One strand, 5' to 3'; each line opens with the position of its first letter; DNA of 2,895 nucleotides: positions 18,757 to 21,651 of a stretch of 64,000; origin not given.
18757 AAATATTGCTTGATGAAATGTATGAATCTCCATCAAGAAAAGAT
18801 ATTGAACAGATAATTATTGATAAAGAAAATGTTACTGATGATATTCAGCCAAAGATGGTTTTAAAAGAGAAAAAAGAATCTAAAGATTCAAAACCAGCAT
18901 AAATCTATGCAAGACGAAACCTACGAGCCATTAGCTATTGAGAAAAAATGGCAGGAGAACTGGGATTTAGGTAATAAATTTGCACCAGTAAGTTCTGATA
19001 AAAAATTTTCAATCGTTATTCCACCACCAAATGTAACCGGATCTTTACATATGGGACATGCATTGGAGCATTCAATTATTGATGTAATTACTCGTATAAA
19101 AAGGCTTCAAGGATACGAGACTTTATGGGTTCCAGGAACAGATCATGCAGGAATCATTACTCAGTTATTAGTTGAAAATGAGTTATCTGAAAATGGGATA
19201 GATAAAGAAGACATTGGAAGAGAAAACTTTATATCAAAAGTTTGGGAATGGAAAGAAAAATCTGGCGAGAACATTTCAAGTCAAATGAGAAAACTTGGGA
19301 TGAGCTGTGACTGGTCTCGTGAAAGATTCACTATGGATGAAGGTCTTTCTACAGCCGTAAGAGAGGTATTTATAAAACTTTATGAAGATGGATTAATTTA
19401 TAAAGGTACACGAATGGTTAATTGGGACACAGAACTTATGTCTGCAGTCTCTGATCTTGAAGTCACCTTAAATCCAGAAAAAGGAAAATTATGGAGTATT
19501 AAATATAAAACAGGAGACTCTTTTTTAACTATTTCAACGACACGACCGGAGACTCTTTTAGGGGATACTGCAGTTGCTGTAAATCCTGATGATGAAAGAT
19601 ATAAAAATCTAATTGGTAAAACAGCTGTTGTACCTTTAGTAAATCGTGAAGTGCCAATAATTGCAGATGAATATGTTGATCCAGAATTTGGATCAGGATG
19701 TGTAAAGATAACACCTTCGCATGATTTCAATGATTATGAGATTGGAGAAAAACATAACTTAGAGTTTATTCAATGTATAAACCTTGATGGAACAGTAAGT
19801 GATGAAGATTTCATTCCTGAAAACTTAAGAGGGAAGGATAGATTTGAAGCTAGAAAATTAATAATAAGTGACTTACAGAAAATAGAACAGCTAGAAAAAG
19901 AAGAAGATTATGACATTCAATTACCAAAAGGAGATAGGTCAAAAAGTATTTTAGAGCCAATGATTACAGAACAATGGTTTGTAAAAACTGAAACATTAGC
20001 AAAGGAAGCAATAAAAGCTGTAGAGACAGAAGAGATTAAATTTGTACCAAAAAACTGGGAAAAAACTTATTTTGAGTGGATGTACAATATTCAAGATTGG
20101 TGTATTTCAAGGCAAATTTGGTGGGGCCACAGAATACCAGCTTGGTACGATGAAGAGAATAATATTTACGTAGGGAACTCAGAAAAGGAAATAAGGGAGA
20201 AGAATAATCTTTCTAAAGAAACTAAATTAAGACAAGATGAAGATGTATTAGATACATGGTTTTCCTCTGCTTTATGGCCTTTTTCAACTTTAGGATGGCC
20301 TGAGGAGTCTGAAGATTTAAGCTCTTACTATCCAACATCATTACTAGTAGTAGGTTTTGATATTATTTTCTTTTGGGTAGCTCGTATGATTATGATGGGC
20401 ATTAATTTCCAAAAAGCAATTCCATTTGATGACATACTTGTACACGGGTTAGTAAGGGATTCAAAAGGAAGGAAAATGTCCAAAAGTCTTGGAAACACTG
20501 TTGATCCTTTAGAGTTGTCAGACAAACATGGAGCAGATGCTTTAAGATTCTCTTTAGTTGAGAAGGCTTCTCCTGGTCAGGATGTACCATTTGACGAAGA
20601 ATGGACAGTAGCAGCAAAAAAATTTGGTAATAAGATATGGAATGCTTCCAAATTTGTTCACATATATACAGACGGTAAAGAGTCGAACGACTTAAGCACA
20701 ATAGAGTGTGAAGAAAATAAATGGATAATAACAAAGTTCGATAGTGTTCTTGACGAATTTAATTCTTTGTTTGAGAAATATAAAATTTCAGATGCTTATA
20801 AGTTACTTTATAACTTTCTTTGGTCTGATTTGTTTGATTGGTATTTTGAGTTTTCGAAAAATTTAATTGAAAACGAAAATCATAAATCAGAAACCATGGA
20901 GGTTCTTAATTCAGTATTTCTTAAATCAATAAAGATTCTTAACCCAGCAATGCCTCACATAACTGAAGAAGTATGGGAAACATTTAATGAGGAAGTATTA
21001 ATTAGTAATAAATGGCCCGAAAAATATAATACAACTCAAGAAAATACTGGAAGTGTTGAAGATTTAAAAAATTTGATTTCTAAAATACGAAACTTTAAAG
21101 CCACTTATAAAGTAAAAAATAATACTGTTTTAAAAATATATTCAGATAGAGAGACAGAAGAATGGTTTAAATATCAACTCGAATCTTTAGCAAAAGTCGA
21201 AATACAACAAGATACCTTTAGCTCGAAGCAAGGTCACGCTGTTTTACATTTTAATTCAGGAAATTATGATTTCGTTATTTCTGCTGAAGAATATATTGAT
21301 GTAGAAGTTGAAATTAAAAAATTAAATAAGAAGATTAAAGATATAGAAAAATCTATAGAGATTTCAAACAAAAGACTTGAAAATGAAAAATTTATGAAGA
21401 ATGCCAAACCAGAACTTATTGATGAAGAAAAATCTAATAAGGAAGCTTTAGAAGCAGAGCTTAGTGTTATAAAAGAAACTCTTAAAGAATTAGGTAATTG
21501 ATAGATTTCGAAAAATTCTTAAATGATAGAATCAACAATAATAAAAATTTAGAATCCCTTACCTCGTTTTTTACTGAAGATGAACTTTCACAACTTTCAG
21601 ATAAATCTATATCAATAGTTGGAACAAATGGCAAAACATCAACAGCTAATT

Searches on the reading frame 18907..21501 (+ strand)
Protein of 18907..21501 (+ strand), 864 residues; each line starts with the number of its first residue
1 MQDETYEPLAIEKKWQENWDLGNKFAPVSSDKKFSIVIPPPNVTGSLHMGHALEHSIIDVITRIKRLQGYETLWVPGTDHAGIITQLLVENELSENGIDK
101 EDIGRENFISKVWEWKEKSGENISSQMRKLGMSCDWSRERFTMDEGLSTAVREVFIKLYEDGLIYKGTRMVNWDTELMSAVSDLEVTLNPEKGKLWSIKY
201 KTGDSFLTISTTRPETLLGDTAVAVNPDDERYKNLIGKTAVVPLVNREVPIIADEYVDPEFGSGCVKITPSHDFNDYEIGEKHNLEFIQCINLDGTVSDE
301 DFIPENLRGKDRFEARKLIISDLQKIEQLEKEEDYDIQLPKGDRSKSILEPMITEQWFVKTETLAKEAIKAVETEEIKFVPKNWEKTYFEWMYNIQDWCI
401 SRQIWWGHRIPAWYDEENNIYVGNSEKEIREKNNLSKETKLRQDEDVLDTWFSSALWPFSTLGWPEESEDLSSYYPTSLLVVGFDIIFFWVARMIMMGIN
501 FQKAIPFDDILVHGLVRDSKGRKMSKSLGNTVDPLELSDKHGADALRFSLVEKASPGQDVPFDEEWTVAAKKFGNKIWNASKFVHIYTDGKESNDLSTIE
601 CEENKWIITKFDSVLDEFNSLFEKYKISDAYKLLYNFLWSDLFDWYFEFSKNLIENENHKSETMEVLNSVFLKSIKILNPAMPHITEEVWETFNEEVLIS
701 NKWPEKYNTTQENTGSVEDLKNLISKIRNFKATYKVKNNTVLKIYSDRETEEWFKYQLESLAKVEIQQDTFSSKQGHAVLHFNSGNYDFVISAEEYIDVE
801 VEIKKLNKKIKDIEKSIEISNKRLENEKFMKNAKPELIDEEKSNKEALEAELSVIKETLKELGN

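Call 96: search_protein_families(library=ncbifam, proteins=[window:18907-21501:+], max_evalue=1e-10)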
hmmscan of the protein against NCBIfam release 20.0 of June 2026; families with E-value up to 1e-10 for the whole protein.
window:18907-21501:+ (864 aa): 16 families
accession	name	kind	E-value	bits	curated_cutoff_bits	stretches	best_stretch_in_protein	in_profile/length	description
NF004349.1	PRK05729.1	equivalog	0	1141.6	704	1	4-858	2-859/860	valine--tRNA ligase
TIGR00422.1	valS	equivalog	0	1017.2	612.1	1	4-844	3-861/863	valine--tRNA ligase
NF011492.0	PRK14900.1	equivalog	2.8e-258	859.8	1783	1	5-850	12-881/1044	valine--tRNA ligase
NF009687.0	PRK13208.1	equivalog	1.4e-172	575.8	738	1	3-762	7-778/801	valine--tRNA ligase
TIGR00392.1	ileS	equivalog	9.9e-110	368.1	621.4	2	247-735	309-839/861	isoleucine--tRNA ligase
NF000540.1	alt_ValS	exception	1.7e-101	340.6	900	1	11-743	9-796/827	valine--tRNA ligase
NF008957.0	PRK12300.1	subfamily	1.9e-66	224.7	677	2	9-230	7-241/946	leucine--tRNA ligase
TIGR00395.1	leuS_arch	equivalog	4.3e-54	183.9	648.5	2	10-230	2-235/938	leucine--tRNA ligase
TIGR00396.1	leuS_bact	equivalog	1.2e-52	179.2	548.4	2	7-187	2-168/843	leucine--tRNA ligase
NF040702.1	ileS_w_GNAT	exception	7.4e-52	176.2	1999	2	237-723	480-987/1100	isoleucine--tRNA ligase, N-acetyltransferase domain-containing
NF000257.1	MupA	exception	1.3e-49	168.9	1900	2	251-744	294-808/1024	mupirocin-resistant isoleucine--tRNA ligase MupA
NF000258.1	MupB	exception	1.8e-44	151.9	1900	2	441-763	506-838/1033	mupirocin-resistant isoleucine--tRNA ligase MupB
TIGR00398.1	metG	equivalog_domain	6.1e-30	104.4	336.35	1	340-719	167-521/530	methionine--tRNA ligase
NF008900.0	PRK12267.1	equivalog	4.5e-28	98.1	598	1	446-767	223-554/648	methionine--tRNA ligase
NF001100.0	PRK00133.1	equivalog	6.6e-22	77.8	587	1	340-771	173-576/676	methionine--tRNA ligase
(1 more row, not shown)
